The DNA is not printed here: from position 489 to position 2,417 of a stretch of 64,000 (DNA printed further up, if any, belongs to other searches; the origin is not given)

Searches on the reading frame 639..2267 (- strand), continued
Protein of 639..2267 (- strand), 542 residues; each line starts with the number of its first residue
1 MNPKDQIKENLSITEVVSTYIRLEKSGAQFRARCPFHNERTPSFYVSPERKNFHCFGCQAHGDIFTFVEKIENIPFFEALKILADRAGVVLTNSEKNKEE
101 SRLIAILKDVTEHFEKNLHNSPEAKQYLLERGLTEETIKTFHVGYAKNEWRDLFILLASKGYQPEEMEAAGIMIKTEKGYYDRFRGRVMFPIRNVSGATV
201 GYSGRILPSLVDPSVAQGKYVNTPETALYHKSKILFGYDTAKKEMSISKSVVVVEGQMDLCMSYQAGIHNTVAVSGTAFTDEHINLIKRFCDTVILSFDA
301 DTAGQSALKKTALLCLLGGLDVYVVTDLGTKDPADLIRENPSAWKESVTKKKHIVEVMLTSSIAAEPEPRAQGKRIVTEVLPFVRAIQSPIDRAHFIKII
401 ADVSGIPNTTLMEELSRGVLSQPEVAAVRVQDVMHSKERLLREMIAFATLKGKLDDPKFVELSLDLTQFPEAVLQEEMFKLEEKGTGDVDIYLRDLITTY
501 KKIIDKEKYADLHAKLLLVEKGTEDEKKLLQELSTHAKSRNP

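Call 41: list_cluster_members(proteins=[P0203, P0129, P0124, P0144, P0166, P0208, P0167, P0263, P0133, P0149])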
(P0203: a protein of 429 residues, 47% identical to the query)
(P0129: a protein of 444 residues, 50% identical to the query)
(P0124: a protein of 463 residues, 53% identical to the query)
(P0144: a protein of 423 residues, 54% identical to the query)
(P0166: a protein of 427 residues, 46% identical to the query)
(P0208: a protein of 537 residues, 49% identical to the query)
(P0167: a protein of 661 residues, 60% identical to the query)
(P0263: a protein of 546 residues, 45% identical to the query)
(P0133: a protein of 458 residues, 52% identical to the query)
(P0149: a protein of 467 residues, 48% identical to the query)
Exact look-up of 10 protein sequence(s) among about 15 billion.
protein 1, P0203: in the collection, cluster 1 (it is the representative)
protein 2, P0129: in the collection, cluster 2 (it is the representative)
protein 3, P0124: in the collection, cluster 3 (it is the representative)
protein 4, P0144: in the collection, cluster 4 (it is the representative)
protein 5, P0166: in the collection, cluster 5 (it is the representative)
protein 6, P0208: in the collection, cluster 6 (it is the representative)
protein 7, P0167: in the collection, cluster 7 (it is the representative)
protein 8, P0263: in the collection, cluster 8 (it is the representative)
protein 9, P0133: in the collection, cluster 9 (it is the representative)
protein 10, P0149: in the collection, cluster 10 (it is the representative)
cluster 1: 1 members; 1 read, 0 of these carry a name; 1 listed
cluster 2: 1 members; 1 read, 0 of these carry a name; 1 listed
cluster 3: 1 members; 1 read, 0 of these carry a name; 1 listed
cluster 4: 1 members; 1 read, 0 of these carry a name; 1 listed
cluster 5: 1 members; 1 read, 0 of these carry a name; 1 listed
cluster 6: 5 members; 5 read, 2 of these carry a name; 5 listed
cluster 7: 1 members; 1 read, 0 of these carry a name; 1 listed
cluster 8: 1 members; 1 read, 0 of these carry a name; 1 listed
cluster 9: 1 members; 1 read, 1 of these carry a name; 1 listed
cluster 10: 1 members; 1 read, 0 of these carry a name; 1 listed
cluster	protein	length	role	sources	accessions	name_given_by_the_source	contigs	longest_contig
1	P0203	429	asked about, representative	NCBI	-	-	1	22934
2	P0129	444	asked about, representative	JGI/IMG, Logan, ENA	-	-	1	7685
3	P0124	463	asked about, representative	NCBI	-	-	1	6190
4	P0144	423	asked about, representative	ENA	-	-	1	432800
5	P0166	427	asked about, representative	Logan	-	-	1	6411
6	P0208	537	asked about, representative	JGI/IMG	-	-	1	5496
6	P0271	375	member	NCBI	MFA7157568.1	MAG: RNA polymerase sigma factor RpoD, partial [Bacilli bacterium]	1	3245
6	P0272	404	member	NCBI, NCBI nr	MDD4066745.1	MAG: RNA polymerase sigma factor RpoD [Clostridia bacterium] | RNA polymerase sigma factor RpoD [Clostridia bacterium]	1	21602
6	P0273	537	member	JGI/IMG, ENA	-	-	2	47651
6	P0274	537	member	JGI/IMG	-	-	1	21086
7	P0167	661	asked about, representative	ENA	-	-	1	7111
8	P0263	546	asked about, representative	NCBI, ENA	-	-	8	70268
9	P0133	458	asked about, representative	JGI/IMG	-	RNA polymerase primary sigma factor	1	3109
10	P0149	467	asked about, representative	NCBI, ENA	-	-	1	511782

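Call 57: predict_structure(alignment_id=A1)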
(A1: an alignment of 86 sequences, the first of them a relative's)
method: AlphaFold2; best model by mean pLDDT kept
length: 450 residues; sequences in the alignment: 86
mean_pLDDT: 71.1   pTM: 0.45
mean pLDDT of the five models: 71.1, 70.5, 69.5, 69.5, 68.0
residues with pLDDT >= 90: 55; 70-90: 247; 50-70: 34; < 50: 114
segments of 3 or more residues with pLDDT < 50: 1-74, 80-83, 85-100, 156-173
pLDDT, mean of each block of 10 residues (from residue 1): 38 35 37 36 38 39 38 48 46 44 68 75 75 74 79 57 41 66 87 84 86 90 91 79 93 88 89 90 76 87 91 89 89 86 71 71 75 85 83 84 72 83 88 86 72
secondary structure, 60 per line:
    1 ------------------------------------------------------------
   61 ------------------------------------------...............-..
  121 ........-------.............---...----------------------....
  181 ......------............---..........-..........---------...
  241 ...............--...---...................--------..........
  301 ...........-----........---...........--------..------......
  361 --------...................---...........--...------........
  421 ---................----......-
elements in order: H103-117 E119-121 H122-128 H136-148 E152-154 H177-186 H193-204 H208-217 H219-228 H238-255 H264-282 H291-311 H317-324 H328-338 H357-360 H369-387 H391-401 H413-420 H424-439 H444-449
